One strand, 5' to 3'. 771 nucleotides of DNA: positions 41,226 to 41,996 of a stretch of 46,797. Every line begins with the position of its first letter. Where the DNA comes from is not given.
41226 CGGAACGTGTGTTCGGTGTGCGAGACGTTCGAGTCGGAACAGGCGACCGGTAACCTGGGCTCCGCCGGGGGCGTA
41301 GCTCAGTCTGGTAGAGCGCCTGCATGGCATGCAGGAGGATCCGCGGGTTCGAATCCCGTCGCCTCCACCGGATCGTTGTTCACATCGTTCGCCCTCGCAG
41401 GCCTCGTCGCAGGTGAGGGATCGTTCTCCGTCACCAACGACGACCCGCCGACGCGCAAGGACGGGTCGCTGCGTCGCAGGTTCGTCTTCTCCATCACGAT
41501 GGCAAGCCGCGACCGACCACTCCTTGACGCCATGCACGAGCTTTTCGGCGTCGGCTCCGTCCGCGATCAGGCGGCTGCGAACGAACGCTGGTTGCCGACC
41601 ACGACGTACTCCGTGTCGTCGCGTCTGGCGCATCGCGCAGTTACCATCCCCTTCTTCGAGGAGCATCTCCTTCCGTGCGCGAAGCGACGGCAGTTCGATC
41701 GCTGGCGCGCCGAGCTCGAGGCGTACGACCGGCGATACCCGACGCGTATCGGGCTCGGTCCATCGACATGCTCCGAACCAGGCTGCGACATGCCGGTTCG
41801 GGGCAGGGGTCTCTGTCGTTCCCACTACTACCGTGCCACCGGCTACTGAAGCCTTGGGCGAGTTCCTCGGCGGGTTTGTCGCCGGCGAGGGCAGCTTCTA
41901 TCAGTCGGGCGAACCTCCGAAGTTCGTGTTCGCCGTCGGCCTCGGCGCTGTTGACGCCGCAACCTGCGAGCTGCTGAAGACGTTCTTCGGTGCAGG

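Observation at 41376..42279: Tandem pair of diverged single-motif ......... proteins in a lower-GC islet between tRNA-Ala and hisHF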

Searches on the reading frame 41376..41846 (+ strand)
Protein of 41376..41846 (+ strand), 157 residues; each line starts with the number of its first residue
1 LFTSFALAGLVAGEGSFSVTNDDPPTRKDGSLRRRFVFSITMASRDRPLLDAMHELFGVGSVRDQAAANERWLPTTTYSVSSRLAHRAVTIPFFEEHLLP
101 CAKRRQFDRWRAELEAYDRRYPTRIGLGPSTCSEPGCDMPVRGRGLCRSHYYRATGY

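Call 4: search_protein_families(library=pfam, proteins=[window:41376-41846:+], max_evalue=1)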
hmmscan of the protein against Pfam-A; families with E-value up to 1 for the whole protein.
window:41376-41846:+ (157 aa): 2 families
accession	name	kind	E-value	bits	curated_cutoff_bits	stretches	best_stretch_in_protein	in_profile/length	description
PF00961.24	LAGLIDADG_1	-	7.9e-10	40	23.1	1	7-111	1-99/102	LAGLIDADG endonuclease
PF24906.1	Zf_WRKY19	-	0.00011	22.4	27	1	132-150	4-22/24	WRKY19 zinc finger domain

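Call 5: search_protein_families(library=ncbifam, proteins=[window:41376-41846:+], max_evalue=1)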
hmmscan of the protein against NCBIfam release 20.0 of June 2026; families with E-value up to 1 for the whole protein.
window:41376-41846:+ (157 aa): 0 families

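Call 8: find_homologous_proteins(query=window:41376-41846:+)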
Query window:41376-41846:+ (157 aa): 417 proteins with E <= 0.001 among 740 candidates; the best 120 are listed.
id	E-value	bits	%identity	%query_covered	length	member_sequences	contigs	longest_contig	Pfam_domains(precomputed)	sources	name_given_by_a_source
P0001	7.9e-102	356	99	100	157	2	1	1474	PF00961.25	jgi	jgi:hypothetical protein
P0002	2.3e-71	257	72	97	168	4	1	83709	PF24906.2,PF00961.25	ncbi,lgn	-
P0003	1.0e-67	245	72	96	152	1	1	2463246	PF00961.25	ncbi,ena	-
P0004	8.1e-67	242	67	97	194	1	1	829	PF00961.25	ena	-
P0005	2.1e-66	241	70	96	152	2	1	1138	PF00961.25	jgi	jgi:hypothetical protein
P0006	1.2e-65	238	69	97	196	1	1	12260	-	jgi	jgi:hypothetical protein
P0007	1.0e-64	235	68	97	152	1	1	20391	PF00961.25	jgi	jgi:hypothetical protein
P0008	1.8e-64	234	76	87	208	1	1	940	PF00961.25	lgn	-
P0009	3.0e-63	230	68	97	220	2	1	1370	PF24906.2,PF00961.25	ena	-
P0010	1.1e-62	229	68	96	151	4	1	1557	PF24906.2,PF00961.25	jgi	jgi:hypothetical protein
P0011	3.7e-62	227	68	96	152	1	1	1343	PF00961.25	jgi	jgi:hypothetical protein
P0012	6.0e-62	226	75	80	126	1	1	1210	-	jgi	jgi:hypothetical protein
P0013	8.8e-60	219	67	94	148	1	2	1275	PF24906.2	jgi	jgi:hypothetical protein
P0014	7.6e-59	216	65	96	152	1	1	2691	PF00961.25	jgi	jgi:hypothetical protein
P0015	2.6e-57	211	62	99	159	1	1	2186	PF00961.25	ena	-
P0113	2.1e-47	179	52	100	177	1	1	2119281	PF00961.25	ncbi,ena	-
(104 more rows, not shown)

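Call 9: search_solved_structures(query=window:41376-41846:+, max_evalue=1, show_alignments=2)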
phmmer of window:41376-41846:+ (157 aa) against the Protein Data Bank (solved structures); distinct sequences matched with E-value up to 1: 82 (the best 60 are shown).
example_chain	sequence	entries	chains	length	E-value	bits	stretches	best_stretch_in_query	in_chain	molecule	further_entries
36of_A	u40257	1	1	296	1.6e-16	63.8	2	7-127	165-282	aHE15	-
5e5p_A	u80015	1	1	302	7.1e-11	45.5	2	5-122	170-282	I-SmaMI LAGLIDADG meganuclease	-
4z1z_A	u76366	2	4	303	7.2e-11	45.4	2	5-122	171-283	Meganuclease I-SmaMI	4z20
4lox_A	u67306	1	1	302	1.4e-10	44.5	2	5-110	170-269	LAGLIDADG homing endonuclease I-SmaMI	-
5e5o_A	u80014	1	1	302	1.5e-10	44.4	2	5-110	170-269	I-SmaMI LAGLIDADG endonuclease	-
5e5s_A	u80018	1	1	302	2.6e-10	43.7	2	5-122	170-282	I-SmaMI LAGLIDADG meganuclease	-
5e63_A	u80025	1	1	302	3.3e-10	43.3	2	5-110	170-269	I-SmaMI LAGLIDADG meganuclease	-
4lq0_A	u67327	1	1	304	3.6e-10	43.2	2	7-111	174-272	LAGLIDADG homing endonuclease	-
6uwk_A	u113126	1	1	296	4.5e-10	42.8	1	7-124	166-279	I-OnuI-e-Therm-hChr11v3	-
6uvw_A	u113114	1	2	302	5.8e-10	42.5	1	7-124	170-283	I-OnuI-e-Therm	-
6uwj_A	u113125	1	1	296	8.6e-10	41.9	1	7-124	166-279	I-OnuI-e-Therm-hChr11v2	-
5e67_A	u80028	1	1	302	1.2e-09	41.5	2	5-110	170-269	I-SmaMI LAGLIDADG meganuclease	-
6uwg_A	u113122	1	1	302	1.5e-09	41.1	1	7-124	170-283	I-OnuI-e-Therm-E178D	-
5t2h_A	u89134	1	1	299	4.4e-09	39.6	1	7-127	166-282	I-OnuI_e-hTCRa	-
4yhx_A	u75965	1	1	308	5e-09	39.5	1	6-126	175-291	Ribosomal protein 3/homing endonuclease-like fusion protein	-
3e54_A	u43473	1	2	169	0.01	18.9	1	7-70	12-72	RRNA intron-encoded endonuclease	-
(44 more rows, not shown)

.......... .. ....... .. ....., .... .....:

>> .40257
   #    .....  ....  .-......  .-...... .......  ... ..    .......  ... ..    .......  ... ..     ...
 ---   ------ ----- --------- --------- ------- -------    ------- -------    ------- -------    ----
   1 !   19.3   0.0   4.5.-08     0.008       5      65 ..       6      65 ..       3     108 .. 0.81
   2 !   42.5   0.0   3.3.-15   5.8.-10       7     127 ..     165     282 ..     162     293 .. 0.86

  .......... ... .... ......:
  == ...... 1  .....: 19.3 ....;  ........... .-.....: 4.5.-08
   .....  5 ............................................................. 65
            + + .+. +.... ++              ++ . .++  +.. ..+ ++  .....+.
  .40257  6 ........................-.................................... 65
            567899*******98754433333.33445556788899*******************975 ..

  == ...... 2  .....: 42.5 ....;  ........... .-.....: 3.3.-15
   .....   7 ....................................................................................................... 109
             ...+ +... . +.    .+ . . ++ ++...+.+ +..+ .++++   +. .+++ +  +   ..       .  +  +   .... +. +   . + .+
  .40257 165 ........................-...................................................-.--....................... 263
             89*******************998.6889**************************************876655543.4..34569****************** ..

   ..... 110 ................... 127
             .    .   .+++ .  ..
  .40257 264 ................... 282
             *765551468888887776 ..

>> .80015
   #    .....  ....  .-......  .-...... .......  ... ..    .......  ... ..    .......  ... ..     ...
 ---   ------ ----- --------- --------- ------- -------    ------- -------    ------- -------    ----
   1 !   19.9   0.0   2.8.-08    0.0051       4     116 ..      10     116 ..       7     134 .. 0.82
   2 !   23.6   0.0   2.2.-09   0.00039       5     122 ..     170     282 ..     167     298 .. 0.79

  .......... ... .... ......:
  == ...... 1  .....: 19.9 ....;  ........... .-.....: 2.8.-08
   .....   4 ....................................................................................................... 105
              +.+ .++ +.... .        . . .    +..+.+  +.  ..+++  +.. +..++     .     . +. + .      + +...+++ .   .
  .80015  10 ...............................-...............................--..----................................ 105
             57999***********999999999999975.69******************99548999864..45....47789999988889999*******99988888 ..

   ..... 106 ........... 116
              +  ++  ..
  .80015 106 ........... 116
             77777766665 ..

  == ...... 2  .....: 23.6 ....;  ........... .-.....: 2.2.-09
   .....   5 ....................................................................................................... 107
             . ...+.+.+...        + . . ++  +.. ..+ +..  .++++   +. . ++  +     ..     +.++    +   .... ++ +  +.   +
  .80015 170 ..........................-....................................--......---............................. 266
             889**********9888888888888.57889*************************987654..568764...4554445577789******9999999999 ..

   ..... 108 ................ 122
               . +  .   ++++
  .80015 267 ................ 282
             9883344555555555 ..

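Call 10: find_encoding_contigs(protein=P0003, flank=6000, max_places=3)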
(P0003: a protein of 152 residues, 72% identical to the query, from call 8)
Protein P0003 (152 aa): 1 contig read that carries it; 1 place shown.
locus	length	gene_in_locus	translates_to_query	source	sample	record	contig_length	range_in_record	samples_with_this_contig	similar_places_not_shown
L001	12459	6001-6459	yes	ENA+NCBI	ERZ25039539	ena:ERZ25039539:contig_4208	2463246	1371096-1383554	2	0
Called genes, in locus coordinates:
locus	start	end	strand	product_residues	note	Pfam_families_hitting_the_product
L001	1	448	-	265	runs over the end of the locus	PF00809:Pterin_bind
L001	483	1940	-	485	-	PF13567:DUF4131, PF03772:Competence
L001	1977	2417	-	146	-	PF10531:SLBB, PF22461:SLBB_2 (faint), PF12836:HHH_3, PF00633:HHH (weak)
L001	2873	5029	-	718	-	PF13603:tRNA-synt_1_2, PF00133:tRNA-synt_1 (faint), PF08264:Anticodon_1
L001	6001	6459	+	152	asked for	PF00961:LAGLIDADG_1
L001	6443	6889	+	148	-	-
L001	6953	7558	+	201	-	PF00117:GATase, PF01174:SNO (weak), PF07685:GATase_3 (weak)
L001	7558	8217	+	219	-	PF00977:His_biosynth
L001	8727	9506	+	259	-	-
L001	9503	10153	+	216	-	PF01842:ACT (faint)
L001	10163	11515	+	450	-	PF00875:DNA_photolyase, PF03441:FAD_binding_7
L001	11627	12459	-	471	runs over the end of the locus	PF05762:VWA_CoxE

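Call 11: find_encoding_contigs(protein=P0113, flank=6000, max_places=3)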
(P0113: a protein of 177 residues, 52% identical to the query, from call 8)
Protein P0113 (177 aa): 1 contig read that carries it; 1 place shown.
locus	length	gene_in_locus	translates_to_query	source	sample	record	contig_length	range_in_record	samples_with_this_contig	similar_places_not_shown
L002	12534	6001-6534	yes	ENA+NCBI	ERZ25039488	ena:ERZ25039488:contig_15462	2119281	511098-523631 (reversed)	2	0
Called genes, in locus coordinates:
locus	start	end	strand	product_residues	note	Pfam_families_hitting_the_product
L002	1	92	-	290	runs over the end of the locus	PF00809:Pterin_bind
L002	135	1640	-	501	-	PF03772:Competence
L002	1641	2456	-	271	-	PF10531:SLBB, PF00633:HHH (faint), PF12836:HHH_3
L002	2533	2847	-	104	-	-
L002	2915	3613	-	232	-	PF08264:Anticodon_1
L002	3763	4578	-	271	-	PF13603:tRNA-synt_1_2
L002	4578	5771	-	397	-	-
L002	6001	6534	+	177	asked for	PF00961:LAGLIDADG_1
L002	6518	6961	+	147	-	PF00961:LAGLIDADG_1 (weak)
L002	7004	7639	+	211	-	PF00117:GATase, PF01174:SNO (faint)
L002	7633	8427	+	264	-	PF00977:His_biosynth, PF01207:Dus (faint), PF01180:DHO_dh (faint)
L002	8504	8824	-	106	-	PF02410:RsfS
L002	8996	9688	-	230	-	PF13399:LytR_C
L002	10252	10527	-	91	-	-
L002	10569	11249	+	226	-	-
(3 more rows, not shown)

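Call 12: find_encoding_contigs(protein=P0002, flank=6000, max_places=3)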
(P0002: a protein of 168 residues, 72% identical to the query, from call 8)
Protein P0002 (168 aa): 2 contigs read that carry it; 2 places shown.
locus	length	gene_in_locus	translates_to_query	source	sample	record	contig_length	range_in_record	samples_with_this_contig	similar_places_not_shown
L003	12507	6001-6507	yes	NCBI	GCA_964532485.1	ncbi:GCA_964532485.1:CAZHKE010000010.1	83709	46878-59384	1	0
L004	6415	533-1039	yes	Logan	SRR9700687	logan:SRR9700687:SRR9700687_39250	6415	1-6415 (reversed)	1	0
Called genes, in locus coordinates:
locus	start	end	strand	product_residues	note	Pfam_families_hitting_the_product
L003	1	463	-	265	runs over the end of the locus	PF00809:Pterin_bind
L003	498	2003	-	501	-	PF03772:Competence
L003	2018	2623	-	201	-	PF10531:SLBB, PF00633:HHH (weak), PF12836:HHH_3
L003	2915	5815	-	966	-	PF00133:tRNA-synt_1 (weak), PF09334:tRNA-synt_1g, PF13603:tRNA-synt_1_2, PF08264:Anticodon_1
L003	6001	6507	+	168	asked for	PF00961:LAGLIDADG_1, PF24906:Zf_WRKY19 (weak)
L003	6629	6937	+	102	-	-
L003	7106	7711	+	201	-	PF00117:GATase, PF01174:SNO (weak), PF07685:GATase_3 (weak)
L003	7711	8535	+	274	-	PF00977:His_biosynth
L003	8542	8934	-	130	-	PF02410:RsfS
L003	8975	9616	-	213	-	PF01467:CTP_transf_like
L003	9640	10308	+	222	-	-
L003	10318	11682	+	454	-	PF00875:DNA_photolyase, PF03441:FAD_binding_7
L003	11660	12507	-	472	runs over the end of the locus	PF05762:VWA_CoxE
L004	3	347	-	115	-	?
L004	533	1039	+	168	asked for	PF00961:LAGLIDADG_1, PF24906:Zf_WRKY19 (weak)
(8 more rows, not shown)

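Call 23: find_related_loci(query=A1, collection=genome_contigs, flank=6000)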
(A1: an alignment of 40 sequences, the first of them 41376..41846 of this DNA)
Query A1 (157 aa) in genome_contigs; peptide patterns used: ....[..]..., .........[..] (x = any residue, [..] = any of these).
153 stretches matched a pattern; 36 encode a relative of the query (tblastn E <= 1e-3); 36 distinct loci.
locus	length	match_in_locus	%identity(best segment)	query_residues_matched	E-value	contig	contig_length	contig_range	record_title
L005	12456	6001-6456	72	6-157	1e-74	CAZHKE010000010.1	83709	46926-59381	MAG TPA_asm: uncultured Bifidobacteriaceae bacterium isolate SRP214966_co6_51 genome assembly, contig: NODE_94_length_83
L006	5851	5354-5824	69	1-157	9e-72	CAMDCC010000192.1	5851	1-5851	MAG: Bifidobacterium breve isolate MaH-09apr19-113 genome assembly, contig: MaH-09apr19-C33147, whole genome shotgun seq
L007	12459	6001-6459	72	5-157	2e-71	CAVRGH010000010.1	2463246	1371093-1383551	MAG: uncultured Acidimicrobiia bacterium isolate MFD05442.bin.1.1 genome assembly, contig: contig_4208, whole genome sho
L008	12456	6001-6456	61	5-157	2e-58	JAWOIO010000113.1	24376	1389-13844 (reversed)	MAG: Acidimicrobiia bacterium isolate CWP5-2.bin.5 k191_2671405, whole genome shotgun sequence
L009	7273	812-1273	59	3-157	2e-57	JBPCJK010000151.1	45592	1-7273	MAG: Acidimicrobiales bacterium isolate TH_ant_mag_24 S1Ck127_4006777_flag_1_multi_25.9890_len_45592, whole genome shotg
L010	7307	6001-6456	59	5-157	1e-56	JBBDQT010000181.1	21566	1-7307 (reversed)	MAG: Acidimicrobiales bacterium isolate LejiaC_72_65 Lejia_C_5656_length_21566_cov_34, whole genome shotgun sequence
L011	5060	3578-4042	57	2-157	2e-54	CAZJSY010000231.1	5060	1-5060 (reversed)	MAG TPA_asm: uncultured Burkholderiales bacterium isolate SRP272529_co1_36 genome assembly, contig: NODE_34040_length_50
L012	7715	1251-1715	55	2-157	2e-53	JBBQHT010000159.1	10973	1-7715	MAG: Acidimicrobiales bacterium isolate Co_metawrap_885 Cmw_885_k141_28147447_length_10973_cov_7.0000, whole genome shot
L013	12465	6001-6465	53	2-157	1e-52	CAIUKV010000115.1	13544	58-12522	MAG: uncultured actinobacterium isolate LaPlata-b_bin-0363 genome assembly, contig: bin-0363:115/284, whole genome shotg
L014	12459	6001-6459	55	5-157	9e-53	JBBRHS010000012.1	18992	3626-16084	MAG: Acidimicrobiia bacterium isolate Co_metawrap_2730 Cmw_2730_k141_10653764_length_18992_cov_4.8901, whole genome shot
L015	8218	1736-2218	55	1-157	2e-52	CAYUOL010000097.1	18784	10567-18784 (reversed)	MAG TPA_asm: uncultured Iamiaceae bacterium isolate SRP262948_co1_175 genome assembly, contig: NODE_2774_length_18784_co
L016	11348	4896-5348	57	7-157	2e-52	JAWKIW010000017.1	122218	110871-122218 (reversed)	MAG: Acidimicrobiales bacterium isolate ABC2.103 ABC2.103.fa-17, whole genome shotgun sequence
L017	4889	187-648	55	3-157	3e-52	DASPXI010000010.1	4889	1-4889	MAG TPA_asm: Acidimicrobiia bacterium isolate SMAG_U11563 k141_293347, whole genome shotgun sequence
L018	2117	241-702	56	3-157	6e-53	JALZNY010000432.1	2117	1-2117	MAG: Actinomycetota bacterium isolate MSU bin97 SD1458_NODE_37202_length_2117_cov_1.649246, whole genome shotgun sequenc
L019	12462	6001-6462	54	3-157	9e-52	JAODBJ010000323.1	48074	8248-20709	MAG: Actinomycetes bacterium isolate RYN_51 scaffold_375347, whole genome shotgun sequence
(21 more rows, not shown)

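Call 34: predict_structure(alignment_id=A1)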
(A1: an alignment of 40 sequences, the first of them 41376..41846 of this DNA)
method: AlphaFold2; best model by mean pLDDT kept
length: 157 residues; sequences in the alignment: 40
mean_pLDDT: 89.9   pTM: 0.77
mean pLDDT of the five models: 89.9, 89.4, 89.2, 88.9, 87.6
residues with pLDDT >= 90: 103; 70-90: 43; 50-70: 11; < 50: 0
segments of 3 or more residues with pLDDT < 50: none
pLDDT, mean of each block of 10 residues (from residue 1): 87 96 89 95 97 97 95 97 93 96 98 90 63 82 78 82
secondary structure, 60 per line:
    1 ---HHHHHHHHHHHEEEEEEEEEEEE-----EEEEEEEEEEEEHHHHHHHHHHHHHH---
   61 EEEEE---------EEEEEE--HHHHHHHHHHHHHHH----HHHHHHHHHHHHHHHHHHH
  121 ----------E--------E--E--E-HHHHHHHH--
elements in order: H4-14 E15-26 E32-43 H44-57 E61-65 E75-80 H83-97 H102-120 H148-155

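Call 41: fold_search(model_id=the predicted structure, library=pdb)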
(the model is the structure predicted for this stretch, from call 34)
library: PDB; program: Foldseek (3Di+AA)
matches with E <= 10: 845; with E <= 0.001: 126
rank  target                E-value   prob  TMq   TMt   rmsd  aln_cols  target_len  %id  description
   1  4yhx_A                1.5e-08  1.00  0.66  0.37   2.2       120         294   26  Crystal Structure of LAGLIDADG Meganuclease I-GpeMI Bound to Uncleaved DNA (released 2016-03-09)
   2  3qqy_A                1.6e-08  1.00  0.66  0.36   2.3       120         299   24  Crystal structure of a novel LAGLIDADG homing endonuclease, I-OnuI (from Ophiostoma novo-ulmi subsp. americana) (released 2011-07-20)
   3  6bda_A                2.0e-08  1.00  0.66  0.36   2.1       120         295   24  Wild-type I-OnuI bound to A3G substrate (post-cleavage complex) (released 2018-10-24)
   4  9q7w_A                2.2e-08  1.00  0.66  0.36   2.2       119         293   24  One of a series of engineered variants of I-OnuI meganuclease targeting altered DNA target sequence (released 2025-09-10)
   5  7rcf_A                2.2e-08  1.00  0.64  0.36   2.9       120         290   22  Fourth stage reengineered variant of I-OnuI with stability enhancing substitutions (released 2022-06-29)
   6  9xy1_A                2.5e-08  1.00  0.66  0.37   2.0       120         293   23  One of a series of engineered variants of I-OnuI meganuclease targeting altered DNA target sequence (released 2025-09-10)
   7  5t8d_A                2.5e-08  1.00  0.66  0.37   2.3       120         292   23  Engineered variant of I-OnuI meganuclease targeting the HIV integrase gene; harbors 47 point mutations relative to wil (released 2017-05-03)
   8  5t2n_A                2.5e-08  1.00  0.64  0.36   2.8       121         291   25  Engineered variant of I-OnuI meganuclease targeting the Anopheles AGAP007280 gene; harbors 38 point mutations relative (released 2017-05-03)
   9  5t2o_A                2.5e-08  1.00  0.63  0.35   4.5       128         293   23  Engineered variant of I-OnuI meganuclease targeting the Anopheles AGAP011377 gene; harbors 53 point mutations relative (released 2017-05-03)
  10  6uwh_A                2.7e-08  1.00  0.65  0.36   2.2       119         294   24  Intermediate engineered variant of I-OnuI meganuclease with improved thermostability and partially altered specificity (released 2019-12-18)
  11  9xy8_A                2.7e-08  1.00  0.66  0.36   2.1       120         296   23  One of a series of engineered variants of I-OnuI meganuclease targeting altered DNA target sequence (released 2025-09-10)
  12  6uwk_A                2.9e-08  1.00  0.64  0.36   2.4       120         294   24  Engineered variant of I-OnuI meganuclease with improved stability and fully altered specificity targeting human chromo (released 2019-12-18)
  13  6uvw_D                2.9e-08  1.00  0.62  0.34   2.4       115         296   27  Engineered variant of I-OnuI meganuclease with improved thermostability (released 2019-12-18)
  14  6uw0_B                2.9e-08  1.00  0.63  0.35   2.5       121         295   25  Engineered variant of I-OnuI meganuclease with improved thermostability and fully altered specificity targeting choler (released 2019-12-18)
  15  6uwg_A                3.9e-08  1.00  0.68  0.37   1.7       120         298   24  Engineered variant of I-OnuI meganuclease with improved thermostability and E178D mutation at catalytic site (released 2019-12-18)
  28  5e67_A                8.7e-08  1.00  0.63  0.35   4.3       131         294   24  K103A/K262A double mutant of I-SmaMI (released 2016-01-13)
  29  5e5s_A                8.7e-08  1.00  0.61  0.33   2.9       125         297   23  I-SmaMI K103A mutant (released 2016-01-13)
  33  5e63_A                1.0e-07  1.00  0.62  0.35   3.3       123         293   24  K262A mutant of I-SmaMI (released 2016-01-13)
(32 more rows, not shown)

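Call 68: search_dna_similar(query=window:41376-41846:+, collection=phages, mode=protein, max_evalue=0.001, max_rows=15)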
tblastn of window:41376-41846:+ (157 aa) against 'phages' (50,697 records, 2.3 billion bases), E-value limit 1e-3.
Records with a match: 3; places in all: 3; records where one place covers at least 80% of the query: 0.
Best place of each record, by identity: <60% 3.
By first word of the organism name: Rhodobacter 3.
By host as written in the record: Rhodobacter capsulatus YW1 3.
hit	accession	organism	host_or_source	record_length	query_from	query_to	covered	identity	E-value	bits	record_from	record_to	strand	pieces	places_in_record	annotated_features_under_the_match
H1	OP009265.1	Rhodobacter phage RcAqua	Rhodobacter capsulatus YW1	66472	7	117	71%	30.4%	2e-4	46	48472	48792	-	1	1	DNA methylase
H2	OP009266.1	Rhodobacter phage RcAquaphina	Rhodobacter capsulatus YW1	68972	7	117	71%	30.4%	2e-4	46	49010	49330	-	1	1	DNA methylase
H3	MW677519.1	Rhodobacter phage RcMrWorf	Rhodobacter capsulatus YW1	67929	7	117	71%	30.4%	2e-4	46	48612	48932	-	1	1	52: DNA methylase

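Call 69: find_related_loci(query=A1, collection=viral_contigs, flank=4000)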
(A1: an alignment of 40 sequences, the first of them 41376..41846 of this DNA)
Query A1 (157 aa) in viral_contigs; peptide patterns used: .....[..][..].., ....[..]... (x = any residue, [..] = any of these).
22 stretches matched a pattern, but none encodes a relative of the query by tblastn (E <= 1e-3).
